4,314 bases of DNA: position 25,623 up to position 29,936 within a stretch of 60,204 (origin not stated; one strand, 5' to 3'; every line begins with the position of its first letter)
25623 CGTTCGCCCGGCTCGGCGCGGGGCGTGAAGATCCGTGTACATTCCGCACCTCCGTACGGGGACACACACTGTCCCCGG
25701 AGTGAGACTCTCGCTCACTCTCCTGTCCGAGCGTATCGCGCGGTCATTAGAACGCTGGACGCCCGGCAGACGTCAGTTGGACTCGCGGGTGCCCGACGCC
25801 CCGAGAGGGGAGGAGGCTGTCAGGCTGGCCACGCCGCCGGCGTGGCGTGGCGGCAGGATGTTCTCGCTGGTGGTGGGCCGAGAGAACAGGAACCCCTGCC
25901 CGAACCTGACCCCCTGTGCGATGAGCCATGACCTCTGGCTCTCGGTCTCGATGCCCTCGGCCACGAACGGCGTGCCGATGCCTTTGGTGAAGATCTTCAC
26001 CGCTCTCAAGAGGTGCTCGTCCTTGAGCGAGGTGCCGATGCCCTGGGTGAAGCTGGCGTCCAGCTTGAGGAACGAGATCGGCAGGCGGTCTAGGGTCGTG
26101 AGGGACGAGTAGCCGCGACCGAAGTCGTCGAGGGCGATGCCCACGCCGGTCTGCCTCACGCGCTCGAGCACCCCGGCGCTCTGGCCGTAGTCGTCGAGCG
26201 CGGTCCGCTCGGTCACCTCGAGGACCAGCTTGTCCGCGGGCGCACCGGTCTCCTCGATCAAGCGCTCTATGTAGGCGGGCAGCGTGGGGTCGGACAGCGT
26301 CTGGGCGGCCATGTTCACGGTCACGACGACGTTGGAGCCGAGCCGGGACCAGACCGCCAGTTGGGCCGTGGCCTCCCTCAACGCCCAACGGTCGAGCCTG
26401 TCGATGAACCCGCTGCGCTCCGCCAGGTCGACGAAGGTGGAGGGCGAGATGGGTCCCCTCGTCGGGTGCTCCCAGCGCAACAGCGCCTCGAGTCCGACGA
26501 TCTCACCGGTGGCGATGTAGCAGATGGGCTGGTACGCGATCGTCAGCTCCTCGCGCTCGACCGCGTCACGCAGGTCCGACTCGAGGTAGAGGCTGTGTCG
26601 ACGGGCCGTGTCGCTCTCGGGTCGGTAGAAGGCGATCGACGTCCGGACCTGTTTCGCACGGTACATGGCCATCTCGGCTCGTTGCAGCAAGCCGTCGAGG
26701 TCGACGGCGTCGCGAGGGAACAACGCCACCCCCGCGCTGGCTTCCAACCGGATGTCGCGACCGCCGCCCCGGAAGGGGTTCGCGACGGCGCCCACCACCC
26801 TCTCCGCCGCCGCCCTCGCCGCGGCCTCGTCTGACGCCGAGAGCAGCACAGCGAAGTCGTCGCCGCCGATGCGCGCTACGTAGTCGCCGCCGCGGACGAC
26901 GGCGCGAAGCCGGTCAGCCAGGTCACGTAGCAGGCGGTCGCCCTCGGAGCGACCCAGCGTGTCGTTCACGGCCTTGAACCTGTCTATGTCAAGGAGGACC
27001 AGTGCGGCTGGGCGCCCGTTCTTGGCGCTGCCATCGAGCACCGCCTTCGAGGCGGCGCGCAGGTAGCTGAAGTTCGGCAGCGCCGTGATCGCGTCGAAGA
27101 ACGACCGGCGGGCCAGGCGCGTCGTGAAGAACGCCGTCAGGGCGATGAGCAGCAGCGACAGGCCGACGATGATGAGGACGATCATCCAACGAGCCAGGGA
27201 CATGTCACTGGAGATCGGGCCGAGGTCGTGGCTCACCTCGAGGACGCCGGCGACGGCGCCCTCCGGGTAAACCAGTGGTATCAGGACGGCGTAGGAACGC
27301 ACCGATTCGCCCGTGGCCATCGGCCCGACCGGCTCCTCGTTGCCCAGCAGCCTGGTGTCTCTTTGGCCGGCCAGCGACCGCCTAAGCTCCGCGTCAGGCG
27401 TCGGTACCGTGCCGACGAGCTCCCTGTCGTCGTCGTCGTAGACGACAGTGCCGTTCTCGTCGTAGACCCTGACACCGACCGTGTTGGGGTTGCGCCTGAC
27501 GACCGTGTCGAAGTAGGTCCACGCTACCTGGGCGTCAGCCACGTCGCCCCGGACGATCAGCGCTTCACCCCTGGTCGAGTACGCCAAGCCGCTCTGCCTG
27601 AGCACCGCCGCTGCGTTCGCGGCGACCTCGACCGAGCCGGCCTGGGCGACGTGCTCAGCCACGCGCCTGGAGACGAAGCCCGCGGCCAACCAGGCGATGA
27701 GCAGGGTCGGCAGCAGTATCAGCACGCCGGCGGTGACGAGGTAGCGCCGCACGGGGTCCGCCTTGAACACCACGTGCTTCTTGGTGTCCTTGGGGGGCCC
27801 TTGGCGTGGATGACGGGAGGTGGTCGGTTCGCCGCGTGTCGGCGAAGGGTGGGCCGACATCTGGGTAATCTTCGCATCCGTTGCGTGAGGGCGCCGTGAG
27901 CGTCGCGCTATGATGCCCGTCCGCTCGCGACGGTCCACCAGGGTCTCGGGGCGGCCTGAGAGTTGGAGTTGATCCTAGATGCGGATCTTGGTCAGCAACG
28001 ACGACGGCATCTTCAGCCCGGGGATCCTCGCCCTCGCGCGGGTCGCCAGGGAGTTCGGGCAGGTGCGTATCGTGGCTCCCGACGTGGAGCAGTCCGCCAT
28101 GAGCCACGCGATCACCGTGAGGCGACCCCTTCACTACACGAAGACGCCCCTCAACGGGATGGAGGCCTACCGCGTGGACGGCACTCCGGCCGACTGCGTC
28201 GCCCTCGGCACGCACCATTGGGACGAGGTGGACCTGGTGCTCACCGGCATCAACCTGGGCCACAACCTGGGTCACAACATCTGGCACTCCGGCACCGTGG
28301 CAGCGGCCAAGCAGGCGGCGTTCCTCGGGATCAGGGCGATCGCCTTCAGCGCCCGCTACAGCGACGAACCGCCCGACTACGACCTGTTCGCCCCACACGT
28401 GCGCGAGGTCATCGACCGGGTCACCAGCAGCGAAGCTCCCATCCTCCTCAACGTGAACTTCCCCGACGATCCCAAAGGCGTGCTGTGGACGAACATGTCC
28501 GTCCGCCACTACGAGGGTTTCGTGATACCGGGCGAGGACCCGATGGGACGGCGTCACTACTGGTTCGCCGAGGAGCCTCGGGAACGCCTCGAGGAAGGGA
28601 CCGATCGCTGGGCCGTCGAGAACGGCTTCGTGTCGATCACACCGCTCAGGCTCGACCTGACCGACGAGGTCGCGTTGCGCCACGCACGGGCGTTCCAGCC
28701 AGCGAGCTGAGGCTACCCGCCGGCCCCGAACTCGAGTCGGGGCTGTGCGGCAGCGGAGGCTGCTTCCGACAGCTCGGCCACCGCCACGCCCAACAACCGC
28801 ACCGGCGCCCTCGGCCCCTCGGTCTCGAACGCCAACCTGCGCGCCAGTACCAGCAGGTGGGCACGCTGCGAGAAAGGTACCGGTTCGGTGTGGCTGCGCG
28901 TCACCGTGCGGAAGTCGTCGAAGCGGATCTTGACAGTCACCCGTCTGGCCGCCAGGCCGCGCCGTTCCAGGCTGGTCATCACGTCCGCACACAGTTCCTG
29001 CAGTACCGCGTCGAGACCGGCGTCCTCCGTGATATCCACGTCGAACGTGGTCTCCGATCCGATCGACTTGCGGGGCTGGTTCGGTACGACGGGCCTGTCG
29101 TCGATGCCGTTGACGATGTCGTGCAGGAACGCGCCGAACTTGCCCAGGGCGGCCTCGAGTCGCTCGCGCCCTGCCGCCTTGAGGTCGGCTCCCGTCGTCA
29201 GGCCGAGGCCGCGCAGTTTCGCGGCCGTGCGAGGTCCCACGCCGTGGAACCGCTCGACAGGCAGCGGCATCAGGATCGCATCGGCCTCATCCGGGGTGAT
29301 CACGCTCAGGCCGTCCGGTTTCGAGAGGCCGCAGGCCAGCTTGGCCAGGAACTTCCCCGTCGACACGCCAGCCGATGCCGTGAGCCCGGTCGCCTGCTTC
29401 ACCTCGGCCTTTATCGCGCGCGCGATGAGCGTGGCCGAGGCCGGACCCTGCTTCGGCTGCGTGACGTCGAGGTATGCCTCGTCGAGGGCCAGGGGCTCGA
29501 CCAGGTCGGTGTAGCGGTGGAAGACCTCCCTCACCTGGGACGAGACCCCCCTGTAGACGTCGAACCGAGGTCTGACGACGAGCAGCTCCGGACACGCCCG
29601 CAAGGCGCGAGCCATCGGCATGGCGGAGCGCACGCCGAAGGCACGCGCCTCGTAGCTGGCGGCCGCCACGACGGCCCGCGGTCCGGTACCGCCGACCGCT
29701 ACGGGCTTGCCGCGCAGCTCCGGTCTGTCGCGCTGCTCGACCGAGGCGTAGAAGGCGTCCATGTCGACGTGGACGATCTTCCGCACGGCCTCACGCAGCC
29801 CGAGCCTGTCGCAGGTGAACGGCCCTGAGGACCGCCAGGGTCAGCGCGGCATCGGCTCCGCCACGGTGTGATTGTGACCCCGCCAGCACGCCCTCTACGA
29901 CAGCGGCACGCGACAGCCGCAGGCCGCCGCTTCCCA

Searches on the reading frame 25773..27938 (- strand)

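Call 26: search_protein_families(library=pfam, proteins=[window:25773-27938:-], max_evalue=0.00001)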
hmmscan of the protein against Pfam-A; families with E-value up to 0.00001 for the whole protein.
window:25773-27938:- (721 aa): 2 families
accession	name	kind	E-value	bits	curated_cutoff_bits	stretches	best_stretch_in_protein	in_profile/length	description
PF00563.25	EAL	-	2.2e-65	220.8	31.3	1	455-688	3-236/236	EAL domain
PF00990.26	GGDEF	-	4.1e-36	124.6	23.8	1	280-430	2-156/161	Diguanylate cyclase, GGDEF domain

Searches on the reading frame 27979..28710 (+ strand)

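Call 26: search_protein_families(library=pfam, proteins=[window:27979-28710:+], max_evalue=0.00001)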
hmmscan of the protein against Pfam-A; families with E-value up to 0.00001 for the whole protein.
window:27979-28710:+ (243 aa): 1 family
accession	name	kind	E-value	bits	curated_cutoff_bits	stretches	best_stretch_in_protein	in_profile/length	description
PF01975.23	SurE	-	4.2e-53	180.4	22.1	1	3-179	1-188/189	Survival protein SurE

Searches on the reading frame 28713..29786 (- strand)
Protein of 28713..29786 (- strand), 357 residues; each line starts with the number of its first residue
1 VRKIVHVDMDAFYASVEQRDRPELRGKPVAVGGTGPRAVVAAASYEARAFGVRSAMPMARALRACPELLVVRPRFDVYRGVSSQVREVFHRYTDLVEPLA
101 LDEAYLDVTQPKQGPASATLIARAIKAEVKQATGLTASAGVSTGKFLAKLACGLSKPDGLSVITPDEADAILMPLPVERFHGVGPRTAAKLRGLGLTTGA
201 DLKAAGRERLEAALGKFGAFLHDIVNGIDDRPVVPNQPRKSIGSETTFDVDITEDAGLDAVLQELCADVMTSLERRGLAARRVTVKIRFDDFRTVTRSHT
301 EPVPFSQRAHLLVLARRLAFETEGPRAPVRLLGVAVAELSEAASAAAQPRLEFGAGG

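Call 26: search_protein_families(library=pfam, proteins=[window:28713-29786:-], max_evalue=0.00001)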
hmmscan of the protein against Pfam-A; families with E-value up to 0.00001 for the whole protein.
window:28713-29786:- (357 aa): 3 families
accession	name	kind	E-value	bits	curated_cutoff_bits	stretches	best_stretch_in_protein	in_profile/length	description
PF00817.25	IMS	-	6e-50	169.4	23.2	1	7-152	1-147/148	impB/mucB/samB family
PF11799.13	IMS_C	-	1.7e-25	90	20.7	1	239-344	1-104/109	impB/mucB/samB family C-terminal domain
PF11798.14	IMS_HHH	-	1e-06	29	24.4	1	165-196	1-32/32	IMS family HHH motif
